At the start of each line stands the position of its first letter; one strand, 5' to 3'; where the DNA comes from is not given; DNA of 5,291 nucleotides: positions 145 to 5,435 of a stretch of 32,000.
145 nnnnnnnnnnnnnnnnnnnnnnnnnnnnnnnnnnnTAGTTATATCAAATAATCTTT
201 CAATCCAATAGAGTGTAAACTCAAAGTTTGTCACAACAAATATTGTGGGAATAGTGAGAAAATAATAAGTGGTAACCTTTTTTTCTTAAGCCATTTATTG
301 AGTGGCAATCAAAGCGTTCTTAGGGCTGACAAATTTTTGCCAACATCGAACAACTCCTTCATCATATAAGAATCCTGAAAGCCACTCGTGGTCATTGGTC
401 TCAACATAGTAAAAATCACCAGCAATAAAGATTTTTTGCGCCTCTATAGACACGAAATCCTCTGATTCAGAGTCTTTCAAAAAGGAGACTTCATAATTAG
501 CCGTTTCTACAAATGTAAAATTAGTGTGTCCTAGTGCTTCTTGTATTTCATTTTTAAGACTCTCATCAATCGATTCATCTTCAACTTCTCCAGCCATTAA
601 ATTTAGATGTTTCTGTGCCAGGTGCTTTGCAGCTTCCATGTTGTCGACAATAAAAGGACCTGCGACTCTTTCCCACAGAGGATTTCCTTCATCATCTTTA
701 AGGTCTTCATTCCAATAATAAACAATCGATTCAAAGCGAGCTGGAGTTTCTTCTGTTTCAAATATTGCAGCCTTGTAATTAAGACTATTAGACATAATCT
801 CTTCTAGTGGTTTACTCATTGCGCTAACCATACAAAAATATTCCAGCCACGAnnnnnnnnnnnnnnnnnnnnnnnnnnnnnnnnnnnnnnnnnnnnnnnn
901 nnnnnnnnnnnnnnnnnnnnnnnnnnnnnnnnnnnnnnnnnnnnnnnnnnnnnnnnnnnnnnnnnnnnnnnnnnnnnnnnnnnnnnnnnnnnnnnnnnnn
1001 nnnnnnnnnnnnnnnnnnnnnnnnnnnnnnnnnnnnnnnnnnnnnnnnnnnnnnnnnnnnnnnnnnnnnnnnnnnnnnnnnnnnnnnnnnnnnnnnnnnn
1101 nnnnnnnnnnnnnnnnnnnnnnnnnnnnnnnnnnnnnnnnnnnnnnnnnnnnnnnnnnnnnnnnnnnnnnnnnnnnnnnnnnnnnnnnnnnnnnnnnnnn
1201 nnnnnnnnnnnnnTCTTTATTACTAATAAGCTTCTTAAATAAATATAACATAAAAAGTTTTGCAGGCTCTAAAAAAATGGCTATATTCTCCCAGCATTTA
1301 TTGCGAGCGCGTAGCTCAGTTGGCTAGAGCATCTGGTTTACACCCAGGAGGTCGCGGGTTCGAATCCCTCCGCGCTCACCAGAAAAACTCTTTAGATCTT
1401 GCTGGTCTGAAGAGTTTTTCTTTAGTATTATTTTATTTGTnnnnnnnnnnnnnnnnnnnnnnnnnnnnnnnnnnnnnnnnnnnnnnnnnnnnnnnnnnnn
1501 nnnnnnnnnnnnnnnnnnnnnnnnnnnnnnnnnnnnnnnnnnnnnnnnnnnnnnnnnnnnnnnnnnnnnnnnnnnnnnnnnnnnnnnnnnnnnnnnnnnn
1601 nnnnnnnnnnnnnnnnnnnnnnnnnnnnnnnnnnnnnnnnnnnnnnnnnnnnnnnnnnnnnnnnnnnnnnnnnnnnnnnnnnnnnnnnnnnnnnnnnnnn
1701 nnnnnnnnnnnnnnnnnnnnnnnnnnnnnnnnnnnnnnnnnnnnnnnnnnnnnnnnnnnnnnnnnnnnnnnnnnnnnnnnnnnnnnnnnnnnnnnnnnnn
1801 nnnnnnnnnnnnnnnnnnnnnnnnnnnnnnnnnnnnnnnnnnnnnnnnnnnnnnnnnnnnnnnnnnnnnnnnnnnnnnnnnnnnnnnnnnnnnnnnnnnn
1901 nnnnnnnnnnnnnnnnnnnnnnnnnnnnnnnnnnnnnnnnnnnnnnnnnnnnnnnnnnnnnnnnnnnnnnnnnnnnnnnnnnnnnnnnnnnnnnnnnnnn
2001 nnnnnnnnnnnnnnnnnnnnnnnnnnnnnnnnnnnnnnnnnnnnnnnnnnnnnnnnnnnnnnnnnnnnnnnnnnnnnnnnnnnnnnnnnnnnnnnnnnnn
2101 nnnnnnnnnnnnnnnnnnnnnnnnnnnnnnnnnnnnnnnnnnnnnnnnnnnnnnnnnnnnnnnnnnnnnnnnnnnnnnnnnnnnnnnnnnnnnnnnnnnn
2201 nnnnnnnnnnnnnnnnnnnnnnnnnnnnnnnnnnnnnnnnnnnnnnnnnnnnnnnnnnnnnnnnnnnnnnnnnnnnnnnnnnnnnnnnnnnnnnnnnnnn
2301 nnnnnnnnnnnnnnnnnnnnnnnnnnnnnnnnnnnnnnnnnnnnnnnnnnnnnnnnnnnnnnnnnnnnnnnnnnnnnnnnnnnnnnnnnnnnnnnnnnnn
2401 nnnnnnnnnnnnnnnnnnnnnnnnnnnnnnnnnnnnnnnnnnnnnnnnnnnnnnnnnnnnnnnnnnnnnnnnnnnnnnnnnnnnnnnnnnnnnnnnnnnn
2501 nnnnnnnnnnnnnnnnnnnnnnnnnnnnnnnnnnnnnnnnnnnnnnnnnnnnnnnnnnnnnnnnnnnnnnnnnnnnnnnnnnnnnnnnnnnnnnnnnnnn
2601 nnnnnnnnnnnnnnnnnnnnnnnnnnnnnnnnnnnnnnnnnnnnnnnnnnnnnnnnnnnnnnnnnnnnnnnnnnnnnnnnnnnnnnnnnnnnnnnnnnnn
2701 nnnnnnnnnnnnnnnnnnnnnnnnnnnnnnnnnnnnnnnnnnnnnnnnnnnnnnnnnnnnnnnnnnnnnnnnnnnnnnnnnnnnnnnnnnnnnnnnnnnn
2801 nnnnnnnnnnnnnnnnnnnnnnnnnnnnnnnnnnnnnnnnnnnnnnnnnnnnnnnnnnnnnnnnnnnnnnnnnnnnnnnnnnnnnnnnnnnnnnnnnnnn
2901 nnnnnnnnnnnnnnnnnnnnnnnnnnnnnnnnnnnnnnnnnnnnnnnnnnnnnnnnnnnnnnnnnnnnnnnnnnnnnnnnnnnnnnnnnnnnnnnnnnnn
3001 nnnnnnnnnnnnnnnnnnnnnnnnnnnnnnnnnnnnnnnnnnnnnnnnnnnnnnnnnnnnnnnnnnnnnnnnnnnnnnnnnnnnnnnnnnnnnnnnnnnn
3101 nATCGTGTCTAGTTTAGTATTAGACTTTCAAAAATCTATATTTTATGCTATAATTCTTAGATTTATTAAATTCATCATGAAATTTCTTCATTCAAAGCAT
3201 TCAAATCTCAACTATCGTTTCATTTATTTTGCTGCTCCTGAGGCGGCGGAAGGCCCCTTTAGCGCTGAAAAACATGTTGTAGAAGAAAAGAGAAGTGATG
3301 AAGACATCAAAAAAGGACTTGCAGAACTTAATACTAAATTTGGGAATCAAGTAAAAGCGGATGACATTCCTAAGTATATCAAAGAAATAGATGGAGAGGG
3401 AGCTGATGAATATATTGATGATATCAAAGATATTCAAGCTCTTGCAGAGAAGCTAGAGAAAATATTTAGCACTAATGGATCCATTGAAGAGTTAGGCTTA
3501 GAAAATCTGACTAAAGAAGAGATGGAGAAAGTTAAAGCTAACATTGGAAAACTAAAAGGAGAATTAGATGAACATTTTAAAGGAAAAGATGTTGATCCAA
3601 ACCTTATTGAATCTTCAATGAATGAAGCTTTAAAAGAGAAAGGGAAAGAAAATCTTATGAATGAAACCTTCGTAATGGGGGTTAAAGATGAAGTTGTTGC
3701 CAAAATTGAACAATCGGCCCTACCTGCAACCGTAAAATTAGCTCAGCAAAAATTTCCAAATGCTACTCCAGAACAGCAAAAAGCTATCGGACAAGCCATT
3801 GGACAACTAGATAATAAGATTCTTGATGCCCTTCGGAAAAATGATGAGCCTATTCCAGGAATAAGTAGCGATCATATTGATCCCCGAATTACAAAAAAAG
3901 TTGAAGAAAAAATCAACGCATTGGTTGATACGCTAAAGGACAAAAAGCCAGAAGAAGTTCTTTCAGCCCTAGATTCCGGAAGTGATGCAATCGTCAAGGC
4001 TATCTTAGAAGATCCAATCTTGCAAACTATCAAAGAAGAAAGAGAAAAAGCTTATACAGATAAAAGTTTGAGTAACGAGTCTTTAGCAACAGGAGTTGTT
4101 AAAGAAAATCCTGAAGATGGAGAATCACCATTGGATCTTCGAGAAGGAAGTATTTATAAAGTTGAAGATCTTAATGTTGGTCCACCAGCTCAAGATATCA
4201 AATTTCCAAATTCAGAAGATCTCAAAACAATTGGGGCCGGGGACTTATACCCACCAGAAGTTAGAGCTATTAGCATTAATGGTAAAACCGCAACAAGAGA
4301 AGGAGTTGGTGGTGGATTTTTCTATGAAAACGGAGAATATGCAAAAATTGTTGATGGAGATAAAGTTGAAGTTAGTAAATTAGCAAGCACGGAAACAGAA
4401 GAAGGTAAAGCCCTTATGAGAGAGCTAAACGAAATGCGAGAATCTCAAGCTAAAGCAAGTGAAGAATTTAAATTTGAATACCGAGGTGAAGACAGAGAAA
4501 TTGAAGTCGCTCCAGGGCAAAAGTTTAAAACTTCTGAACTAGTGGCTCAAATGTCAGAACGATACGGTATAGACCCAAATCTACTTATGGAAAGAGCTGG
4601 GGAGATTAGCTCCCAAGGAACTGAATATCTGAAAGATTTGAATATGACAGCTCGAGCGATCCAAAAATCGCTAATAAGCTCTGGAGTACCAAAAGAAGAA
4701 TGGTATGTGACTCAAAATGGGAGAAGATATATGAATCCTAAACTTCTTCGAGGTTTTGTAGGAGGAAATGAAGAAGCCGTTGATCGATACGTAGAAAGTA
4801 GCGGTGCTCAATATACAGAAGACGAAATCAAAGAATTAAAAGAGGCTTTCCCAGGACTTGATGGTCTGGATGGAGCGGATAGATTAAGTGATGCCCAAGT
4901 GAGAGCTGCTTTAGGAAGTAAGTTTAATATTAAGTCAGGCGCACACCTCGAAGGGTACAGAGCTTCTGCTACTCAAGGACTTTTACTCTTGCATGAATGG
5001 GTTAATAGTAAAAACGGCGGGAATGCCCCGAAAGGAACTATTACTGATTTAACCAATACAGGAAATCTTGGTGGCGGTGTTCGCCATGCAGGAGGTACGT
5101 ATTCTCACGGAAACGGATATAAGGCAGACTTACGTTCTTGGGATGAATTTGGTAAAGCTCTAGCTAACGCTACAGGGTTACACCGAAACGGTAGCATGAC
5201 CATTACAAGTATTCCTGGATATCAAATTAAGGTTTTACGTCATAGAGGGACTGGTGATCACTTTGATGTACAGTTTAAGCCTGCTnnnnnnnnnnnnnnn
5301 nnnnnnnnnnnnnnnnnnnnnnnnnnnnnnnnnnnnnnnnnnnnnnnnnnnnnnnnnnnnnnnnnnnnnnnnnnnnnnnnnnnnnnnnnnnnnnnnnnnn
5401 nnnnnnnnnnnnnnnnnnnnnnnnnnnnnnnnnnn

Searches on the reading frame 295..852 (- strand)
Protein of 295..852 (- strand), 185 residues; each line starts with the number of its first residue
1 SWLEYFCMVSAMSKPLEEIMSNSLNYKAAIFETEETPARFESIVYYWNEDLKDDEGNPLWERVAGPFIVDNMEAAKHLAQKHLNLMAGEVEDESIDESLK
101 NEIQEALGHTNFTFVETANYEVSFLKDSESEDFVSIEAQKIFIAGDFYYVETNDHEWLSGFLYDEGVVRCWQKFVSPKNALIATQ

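Call 13: search_protein_families(library=pfam, proteins=[window:295-852:-], max_evalue=0.001)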
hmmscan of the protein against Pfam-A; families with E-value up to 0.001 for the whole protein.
window:295-852:- (185 aa): 0 families

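Call 52: search_protein_families(library=pfam, proteins=[window:295-852:-], max_evalue=1)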
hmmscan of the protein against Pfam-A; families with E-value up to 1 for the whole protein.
window:295-852:- (185 aa): 1 family
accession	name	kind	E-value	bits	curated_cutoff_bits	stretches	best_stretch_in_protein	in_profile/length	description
PF19322.4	RKP_N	-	0.12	12.7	27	1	73-150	50-123/137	E3 ubiquitin-protein ligase RKP N-terminus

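Call 76: search_protein_families(library=ncbifam, proteins=[window:295-852:-], max_evalue=0.1)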
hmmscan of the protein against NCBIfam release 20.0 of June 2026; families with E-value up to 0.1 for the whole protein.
window:295-852:- (185 aa): 1 family
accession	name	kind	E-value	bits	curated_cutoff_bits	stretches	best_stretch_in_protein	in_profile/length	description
NF003157.0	PRK04132.1-2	equivalog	0.014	13.3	1103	1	81-122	809-850/864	replication factor C small subunit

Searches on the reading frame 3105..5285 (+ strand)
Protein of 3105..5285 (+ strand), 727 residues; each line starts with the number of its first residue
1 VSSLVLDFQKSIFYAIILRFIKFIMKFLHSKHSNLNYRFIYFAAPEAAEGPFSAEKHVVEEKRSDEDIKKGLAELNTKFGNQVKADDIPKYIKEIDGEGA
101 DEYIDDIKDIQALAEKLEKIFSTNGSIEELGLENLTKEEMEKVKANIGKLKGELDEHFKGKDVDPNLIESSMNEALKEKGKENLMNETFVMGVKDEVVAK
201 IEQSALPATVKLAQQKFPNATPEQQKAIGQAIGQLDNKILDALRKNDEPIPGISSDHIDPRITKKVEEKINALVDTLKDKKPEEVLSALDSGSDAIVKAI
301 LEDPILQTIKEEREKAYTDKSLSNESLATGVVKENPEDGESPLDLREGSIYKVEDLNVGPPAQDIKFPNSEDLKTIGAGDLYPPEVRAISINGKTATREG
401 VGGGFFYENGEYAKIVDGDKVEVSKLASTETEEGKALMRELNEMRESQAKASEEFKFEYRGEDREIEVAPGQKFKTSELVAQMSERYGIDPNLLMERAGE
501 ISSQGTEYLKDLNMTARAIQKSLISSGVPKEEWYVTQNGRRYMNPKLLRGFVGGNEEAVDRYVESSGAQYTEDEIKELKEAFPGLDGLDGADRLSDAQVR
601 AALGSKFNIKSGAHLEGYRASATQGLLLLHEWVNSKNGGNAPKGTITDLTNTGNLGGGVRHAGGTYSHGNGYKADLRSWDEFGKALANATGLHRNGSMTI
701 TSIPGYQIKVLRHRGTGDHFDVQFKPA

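Call 13: search_protein_families(library=pfam, proteins=[window:3105-5285:+], max_evalue=0.001)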
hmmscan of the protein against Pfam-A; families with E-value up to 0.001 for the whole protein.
window:3105-5285:+ (727 aa): 0 families

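Call 52: search_protein_families(library=pfam, proteins=[window:3105-5285:+], max_evalue=1)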
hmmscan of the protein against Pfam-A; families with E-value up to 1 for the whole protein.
window:3105-5285:+ (727 aa): 4 families
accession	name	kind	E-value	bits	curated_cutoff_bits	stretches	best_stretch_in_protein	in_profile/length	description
PF12959.12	DUF3848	-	0.033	14.7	30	0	173-209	17-53/95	Protein of unknown function (DUF3848)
PF10847.13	DUF2656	-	0.039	14.5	28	1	248-349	13-112/141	Protein of unknown function (DUF2656)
PF02271.21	UCR_14kD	-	0.14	12.6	27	1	516-547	58-89/100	Ubiquinol-cytochrome C reductase complex 14kD subunit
PF12006.13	DUF3500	-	0.17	11.8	27.2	0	424-482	150-208/297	Protein of unknown function (DUF3500)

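Call 76: search_protein_families(library=ncbifam, proteins=[window:3105-5285:+], max_evalue=0.1)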
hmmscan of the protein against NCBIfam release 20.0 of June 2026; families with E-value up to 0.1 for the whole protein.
window:3105-5285:+ (727 aa): 0 families
